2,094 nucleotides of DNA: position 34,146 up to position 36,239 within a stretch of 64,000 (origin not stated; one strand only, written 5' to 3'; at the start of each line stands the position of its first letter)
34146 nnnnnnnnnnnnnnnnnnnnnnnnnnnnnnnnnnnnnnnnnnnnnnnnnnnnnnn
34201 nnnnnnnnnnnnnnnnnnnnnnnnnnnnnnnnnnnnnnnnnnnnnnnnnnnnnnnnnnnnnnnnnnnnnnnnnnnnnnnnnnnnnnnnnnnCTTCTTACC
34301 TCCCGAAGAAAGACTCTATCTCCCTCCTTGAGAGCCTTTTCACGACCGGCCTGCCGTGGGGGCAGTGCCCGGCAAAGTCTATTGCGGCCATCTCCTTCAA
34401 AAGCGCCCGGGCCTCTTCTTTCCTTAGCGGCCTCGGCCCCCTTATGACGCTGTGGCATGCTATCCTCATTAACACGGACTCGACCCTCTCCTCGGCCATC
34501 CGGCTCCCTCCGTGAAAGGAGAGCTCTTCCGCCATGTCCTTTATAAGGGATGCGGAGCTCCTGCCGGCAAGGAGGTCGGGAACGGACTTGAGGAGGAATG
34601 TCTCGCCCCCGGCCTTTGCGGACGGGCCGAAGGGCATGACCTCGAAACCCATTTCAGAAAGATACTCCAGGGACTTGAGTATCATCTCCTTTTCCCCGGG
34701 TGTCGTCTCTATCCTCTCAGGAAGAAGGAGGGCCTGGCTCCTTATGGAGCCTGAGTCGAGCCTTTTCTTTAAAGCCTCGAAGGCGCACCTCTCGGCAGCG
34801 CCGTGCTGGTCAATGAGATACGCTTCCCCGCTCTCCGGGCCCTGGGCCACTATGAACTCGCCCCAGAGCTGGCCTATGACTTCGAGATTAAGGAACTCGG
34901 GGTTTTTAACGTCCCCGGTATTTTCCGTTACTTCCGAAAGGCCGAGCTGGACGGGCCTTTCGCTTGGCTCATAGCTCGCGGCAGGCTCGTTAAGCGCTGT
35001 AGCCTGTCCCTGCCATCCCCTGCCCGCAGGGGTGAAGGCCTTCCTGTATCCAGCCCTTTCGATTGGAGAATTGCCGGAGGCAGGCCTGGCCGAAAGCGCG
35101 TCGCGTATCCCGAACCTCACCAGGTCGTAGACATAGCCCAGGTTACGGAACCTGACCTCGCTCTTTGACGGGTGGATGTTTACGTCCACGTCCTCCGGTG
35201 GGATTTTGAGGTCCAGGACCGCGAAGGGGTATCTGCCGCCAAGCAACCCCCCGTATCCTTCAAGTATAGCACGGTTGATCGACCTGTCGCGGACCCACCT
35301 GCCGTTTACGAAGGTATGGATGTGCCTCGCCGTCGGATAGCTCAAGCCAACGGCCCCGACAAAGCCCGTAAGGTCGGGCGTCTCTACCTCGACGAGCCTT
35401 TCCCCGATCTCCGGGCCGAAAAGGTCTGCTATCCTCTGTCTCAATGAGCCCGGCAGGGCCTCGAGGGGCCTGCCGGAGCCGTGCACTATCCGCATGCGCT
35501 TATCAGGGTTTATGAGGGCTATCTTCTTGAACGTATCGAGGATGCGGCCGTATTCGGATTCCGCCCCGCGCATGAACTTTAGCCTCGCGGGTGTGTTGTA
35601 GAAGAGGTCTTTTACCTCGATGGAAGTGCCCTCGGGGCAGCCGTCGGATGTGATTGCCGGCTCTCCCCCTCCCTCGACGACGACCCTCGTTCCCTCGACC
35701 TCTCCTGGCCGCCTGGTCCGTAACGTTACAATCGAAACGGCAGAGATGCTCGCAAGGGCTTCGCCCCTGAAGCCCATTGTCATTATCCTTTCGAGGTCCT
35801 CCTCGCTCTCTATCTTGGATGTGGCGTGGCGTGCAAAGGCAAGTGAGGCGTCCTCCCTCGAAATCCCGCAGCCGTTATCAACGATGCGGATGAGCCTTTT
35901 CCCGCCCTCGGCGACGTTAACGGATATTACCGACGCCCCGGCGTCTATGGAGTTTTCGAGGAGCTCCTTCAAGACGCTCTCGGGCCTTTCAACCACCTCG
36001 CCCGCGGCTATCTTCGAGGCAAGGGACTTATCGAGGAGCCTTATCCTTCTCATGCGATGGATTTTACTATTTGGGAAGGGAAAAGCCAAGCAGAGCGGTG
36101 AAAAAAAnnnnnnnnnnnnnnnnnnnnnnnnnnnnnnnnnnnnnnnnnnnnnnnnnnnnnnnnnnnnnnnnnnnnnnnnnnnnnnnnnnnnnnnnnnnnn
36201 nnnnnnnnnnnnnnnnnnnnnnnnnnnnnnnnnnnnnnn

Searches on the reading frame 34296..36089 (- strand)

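Call 80: search_protein_families(library=pfam, proteins=[window:34296-36089:-], max_evalue=0.00001)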
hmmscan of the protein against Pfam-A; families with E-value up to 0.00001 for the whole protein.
window:34296-36089:- (597 aa): 4 families
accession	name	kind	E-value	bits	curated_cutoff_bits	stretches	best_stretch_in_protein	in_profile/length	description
PF01119.25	DNA_mis_repair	-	7.7e-28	96.9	26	1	220-332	1-118/119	DNA mismatch repair protein, C-terminal domain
PF08676.16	MutL_C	-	2.5e-27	95.7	25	1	405-554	1-141/142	MutL C terminal dimerisation domain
PF13589.12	HATPase_c_3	-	1.1e-10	42.1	25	1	36-131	3-98/137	Histidine kinase-, DNA gyrase B-, and HSP90-like ATPase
PF02518.31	HATPase_c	-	8.5e-08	33.1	26.4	1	34-91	4-64/111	Histidine kinase-, DNA gyrase B-, and HSP90-like ATPase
